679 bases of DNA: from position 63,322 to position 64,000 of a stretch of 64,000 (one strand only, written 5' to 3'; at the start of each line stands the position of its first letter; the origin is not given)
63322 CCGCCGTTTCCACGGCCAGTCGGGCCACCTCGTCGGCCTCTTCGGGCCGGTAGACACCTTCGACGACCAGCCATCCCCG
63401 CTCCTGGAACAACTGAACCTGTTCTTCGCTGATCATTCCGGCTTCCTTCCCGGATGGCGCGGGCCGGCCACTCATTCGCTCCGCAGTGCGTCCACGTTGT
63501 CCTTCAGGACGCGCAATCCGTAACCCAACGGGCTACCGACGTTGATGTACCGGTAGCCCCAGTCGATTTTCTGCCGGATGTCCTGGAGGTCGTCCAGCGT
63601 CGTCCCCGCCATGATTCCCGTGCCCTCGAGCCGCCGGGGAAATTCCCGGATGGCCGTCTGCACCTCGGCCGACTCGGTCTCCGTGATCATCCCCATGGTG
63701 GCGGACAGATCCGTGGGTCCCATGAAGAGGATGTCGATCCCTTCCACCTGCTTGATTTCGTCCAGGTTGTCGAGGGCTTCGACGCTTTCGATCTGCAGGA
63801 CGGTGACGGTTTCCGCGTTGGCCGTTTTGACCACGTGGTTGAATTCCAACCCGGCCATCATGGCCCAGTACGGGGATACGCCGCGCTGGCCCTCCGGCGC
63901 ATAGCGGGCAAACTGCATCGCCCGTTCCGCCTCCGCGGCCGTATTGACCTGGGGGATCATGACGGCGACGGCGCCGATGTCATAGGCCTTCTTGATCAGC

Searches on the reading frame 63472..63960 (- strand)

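Call 35: search_protein_families(library=pfam, proteins=[window:63472-63960:-], max_evalue=0.001)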
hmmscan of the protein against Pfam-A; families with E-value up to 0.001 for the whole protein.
window:63472-63960:- (162 aa): 1 family
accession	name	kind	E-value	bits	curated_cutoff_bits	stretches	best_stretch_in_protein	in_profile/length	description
PF03328.21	HpcH_HpaI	-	1.8e-22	80.2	25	1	1-143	89-213/221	HpcH/HpaI aldolase/citrate lyase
